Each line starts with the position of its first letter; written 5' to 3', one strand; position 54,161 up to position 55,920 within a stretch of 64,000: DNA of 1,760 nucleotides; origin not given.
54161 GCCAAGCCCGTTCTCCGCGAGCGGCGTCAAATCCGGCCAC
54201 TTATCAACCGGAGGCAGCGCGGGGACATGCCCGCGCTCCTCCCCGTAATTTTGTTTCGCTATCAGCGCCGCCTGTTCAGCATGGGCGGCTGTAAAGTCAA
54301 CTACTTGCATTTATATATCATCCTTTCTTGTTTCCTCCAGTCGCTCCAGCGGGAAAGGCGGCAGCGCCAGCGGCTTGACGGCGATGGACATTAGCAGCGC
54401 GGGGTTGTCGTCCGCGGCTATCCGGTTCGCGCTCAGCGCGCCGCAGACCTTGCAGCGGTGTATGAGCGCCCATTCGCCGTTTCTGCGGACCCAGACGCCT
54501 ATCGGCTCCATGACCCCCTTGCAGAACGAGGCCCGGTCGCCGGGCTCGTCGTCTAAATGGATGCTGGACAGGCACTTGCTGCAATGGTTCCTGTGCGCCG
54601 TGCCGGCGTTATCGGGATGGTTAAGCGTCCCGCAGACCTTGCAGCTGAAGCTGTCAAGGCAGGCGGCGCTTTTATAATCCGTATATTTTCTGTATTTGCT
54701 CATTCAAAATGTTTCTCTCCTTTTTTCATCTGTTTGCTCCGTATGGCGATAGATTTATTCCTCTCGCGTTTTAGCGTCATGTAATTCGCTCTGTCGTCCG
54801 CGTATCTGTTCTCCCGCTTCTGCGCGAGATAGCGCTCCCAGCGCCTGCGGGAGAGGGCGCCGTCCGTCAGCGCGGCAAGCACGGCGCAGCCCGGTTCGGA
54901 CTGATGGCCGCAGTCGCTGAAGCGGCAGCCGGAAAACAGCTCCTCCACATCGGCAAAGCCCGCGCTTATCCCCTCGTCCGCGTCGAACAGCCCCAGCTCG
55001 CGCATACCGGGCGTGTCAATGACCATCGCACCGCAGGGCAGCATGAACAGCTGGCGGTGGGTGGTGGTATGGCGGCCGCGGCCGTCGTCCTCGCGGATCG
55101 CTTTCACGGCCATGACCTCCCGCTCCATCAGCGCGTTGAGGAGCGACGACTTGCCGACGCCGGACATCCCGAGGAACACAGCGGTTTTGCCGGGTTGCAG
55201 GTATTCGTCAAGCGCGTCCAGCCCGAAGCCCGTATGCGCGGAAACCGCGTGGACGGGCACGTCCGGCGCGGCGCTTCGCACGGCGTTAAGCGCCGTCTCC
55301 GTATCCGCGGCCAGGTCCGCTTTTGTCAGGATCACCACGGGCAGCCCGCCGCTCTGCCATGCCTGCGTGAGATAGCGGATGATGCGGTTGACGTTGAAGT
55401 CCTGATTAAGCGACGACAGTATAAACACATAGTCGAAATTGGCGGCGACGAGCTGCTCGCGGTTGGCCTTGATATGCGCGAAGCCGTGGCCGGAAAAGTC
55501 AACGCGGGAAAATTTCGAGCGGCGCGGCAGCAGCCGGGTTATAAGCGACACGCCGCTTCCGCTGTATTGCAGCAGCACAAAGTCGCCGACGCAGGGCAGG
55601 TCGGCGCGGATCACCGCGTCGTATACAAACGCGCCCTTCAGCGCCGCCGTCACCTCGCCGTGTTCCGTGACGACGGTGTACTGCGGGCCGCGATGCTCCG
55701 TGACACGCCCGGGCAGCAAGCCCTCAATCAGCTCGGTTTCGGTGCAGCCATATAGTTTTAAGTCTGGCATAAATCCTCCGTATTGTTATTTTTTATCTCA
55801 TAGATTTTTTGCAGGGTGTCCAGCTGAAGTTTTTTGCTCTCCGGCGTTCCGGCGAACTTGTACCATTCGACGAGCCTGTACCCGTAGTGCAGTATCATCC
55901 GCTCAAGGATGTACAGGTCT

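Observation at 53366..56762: Translationally coupled four-gene operon: APH-fold kinase, RsgA-paralog GTPase, RNHCP zinc-ribbon protein, tandem GNAT acetyltransferase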

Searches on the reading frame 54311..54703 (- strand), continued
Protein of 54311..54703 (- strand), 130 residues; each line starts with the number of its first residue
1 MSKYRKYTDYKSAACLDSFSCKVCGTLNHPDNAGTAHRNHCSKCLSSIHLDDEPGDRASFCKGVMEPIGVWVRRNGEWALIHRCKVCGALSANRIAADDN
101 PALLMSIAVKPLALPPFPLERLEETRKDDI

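Call 90: search_protein_families(library=pfam, proteins=[P0366, P0413, P0369, P0398, P0399, P0365, P0372, P0385, P0435, P0414], max_evalue=0.001)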
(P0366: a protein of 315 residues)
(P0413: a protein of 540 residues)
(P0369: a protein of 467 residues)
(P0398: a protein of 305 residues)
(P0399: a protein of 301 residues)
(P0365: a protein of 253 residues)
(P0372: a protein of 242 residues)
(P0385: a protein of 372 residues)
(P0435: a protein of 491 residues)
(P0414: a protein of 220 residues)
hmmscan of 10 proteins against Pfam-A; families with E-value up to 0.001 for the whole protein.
P0366 (315 aa): 6 families
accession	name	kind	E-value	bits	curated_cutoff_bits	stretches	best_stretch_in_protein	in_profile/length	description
PF12647.12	RNHCP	-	1e-38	131.6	24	1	194-282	2-90/90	RNHCP domain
PF03193.22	RsgA_GTPase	-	5.7e-12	46.2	30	1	2-115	55-173/174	RsgA GTPase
PF02421.24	FeoB_N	-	1.4e-05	25.1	27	1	55-123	2-68/156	Ferrous iron transport protein B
PF01926.29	MMR_HSR1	-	2.8e-05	24.6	21.9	1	56-130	2-73/113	50S ribosome-binding GTPase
PF13173.12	AAA_14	-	0.00064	20.2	27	0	54-90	3-28/129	AAA domain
PF12775.13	AAA_7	-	0.00068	19.7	25.8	0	35-79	14-61/181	P-loop containing dynein motor region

P0413 (540 aa): 6 families
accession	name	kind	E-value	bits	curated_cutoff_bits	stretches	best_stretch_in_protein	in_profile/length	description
PF03193.22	RsgA_GTPase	-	4.9e-49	166.9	30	1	162-356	1-173/174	RsgA GTPase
PF12647.12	RNHCP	-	3.5e-35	120.3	24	1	430-518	2-90/90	RNHCP domain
PF00009.33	GTP_EFTU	-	9.4e-06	25.8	26.5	0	184-271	90-182/188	Elongation factor Tu GTP binding domain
PF01926.29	MMR_HSR1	-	1.7e-05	25.3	21.9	1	276-352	2-58/113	50S ribosome-binding GTPase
PF02421.24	FeoB_N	-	4.2e-05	23.6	27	0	209-269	97-154/156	Ferrous iron transport protein B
PF00071.28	Ras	-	0.00035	20.6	21.6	0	216-267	103-152/162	Ras family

P0369 (467 aa): 7 families
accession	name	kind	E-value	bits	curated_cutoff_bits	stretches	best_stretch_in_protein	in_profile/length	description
PF03193.22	RsgA_GTPase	-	4.8e-50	170.2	30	1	80-255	2-174/174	RsgA GTPase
PF12647.12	RNHCP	-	1.5e-38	131.1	24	1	353-440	2-89/90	RNHCP domain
PF01926.29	MMR_HSR1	-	2.6e-08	34.4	21.9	1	189-270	1-75/113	50S ribosome-binding GTPase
PF00005.33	ABC_tran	-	3.3e-06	28.2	25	1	184-252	8-79/137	ABC transporter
PF02421.24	FeoB_N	-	0.00014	21.9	27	0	189-264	2-72/156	Ferrous iron transport protein B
PF04548.22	AIG1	-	0.0002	21.2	27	1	189-253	2-63/212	AIG1 family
PF00350.29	Dynamin_N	-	0.00061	20.3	27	0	190-217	1-28/168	Dynamin family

P0398 (305 aa): 7 families
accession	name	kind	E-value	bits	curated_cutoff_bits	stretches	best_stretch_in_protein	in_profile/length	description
PF12647.12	RNHCP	-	1.3e-35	121.6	24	1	196-282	3-89/90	RNHCP domain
PF03193.22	RsgA_GTPase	-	4.3e-35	121.5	30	1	2-117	60-173/174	RsgA GTPase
PF01926.29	MMR_HSR1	-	1.9e-07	31.6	21.9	1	53-113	2-58/113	50S ribosome-binding GTPase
PF02421.24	FeoB_N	-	4.9e-05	23.3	27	0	52-102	2-56/156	Ferrous iron transport protein B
PF00005.33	ABC_tran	-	6.2e-05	24.1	25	1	49-82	10-43/137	ABC transporter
PF00350.29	Dynamin_N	-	0.0005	20.6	27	0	54-79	2-27/168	Dynamin family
PF20703.3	nSTAND1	-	0.00054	20.1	27.1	1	36-69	18-52/379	Novel STAND NTPase 1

P0399 (301 aa): 3 families
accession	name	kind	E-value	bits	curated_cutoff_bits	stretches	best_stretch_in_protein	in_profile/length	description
PF12647.12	RNHCP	-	5e-38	129.4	24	1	179-266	2-89/90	RNHCP domain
PF03193.22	RsgA_GTPase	-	3.3e-12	47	30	1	1-90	82-171/174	RsgA GTPase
PF09723.15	Zn_ribbon_8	-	0.0001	22.7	34.4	0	181-206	6-32/41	Zinc ribbon domain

P0365 (253 aa): 1 family
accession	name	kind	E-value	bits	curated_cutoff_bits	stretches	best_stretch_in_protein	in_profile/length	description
PF12647.12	RNHCP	-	3e-48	162.2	24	2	151-238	2-89/90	RNHCP domain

P0372 (242 aa): 1 family
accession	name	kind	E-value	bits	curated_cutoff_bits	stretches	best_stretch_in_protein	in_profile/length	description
PF12647.12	RNHCP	-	8.3e-38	128.7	24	1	134-222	2-90/90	RNHCP domain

P0385 (372 aa): 4 families
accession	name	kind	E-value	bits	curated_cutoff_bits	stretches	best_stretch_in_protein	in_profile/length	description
PF12647.12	RNHCP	-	8.4e-38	128.7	24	1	262-349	2-89/90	RNHCP domain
PF03193.22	RsgA_GTPase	-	1.9e-20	73.8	30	1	17-180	3-173/174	RsgA GTPase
PF01926.29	MMR_HSR1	-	4.7e-07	30.4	21.9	1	126-176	2-58/113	50S ribosome-binding GTPase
PF13521.12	AAA_28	-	0.0006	20.5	27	0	127-146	3-22/164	AAA domain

P0435 (491 aa): 4 families
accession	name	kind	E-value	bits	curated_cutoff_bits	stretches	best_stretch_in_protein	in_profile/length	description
PF03193.22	RsgA_GTPase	-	1e-41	143.1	30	1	116-305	1-173/174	RsgA GTPase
PF12647.12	RNHCP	-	6e-36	122.7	24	1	384-469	3-89/90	RNHCP domain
PF00009.33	GTP_EFTU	-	8.6e-06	25.9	26.5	0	138-221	90-179/188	Elongation factor Tu GTP binding domain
PF01926.29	MMR_HSR1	-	4.4e-05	24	21.9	1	230-301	3-58/113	50S ribosome-binding GTPase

P0414 (220 aa): 1 family
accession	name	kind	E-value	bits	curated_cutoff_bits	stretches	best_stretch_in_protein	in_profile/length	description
PF12647.12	RNHCP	-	1.1e-37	128.3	24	1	109-195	3-89/90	RNHCP domain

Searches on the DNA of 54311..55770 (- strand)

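Call 75: search_dna_similar(query=L084:5720-5985:+, collection=plasmids, mode=distant, max_evalue=0.001, max_rows=30)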
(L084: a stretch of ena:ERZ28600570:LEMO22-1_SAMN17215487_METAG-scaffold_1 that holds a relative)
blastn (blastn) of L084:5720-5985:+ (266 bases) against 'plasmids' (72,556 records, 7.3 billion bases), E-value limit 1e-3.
No match.

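Call 85: search_rna_families(sources=[L081, L083, L084, L094, L095, L098, L112, L091, L013, L166], threshold=gathering)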
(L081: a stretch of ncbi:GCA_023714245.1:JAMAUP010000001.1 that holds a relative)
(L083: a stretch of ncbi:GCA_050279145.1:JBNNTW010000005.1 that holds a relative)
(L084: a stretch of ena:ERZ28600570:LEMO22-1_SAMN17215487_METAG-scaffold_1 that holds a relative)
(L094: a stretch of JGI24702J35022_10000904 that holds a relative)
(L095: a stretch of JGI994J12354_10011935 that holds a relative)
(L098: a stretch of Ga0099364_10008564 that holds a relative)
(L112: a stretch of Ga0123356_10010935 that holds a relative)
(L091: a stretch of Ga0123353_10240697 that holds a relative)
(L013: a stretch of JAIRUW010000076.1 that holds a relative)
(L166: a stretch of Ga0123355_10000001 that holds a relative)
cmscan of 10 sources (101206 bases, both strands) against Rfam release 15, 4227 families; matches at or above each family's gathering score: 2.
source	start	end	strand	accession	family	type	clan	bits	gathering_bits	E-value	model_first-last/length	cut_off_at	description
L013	11107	11276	+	RF00177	SSU_rRNA_bacteria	Gene; rRNA;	CL00111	63.4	50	2e-15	929-1367/1533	no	Bacterial small subunit ribosomal RNA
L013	5592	5671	-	RF00005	tRNA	Gene; tRNA;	CL00001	57.8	29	1.1e-09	1-71/71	no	tRNA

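Call 86: search_rna_families(source=L013, start=10600, end=12000, threshold=evalue, max_evalue=0.01, show_alignments=1)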
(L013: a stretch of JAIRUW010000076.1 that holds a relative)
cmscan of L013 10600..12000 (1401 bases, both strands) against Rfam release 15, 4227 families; matches with E-value up to 0.01: 0.
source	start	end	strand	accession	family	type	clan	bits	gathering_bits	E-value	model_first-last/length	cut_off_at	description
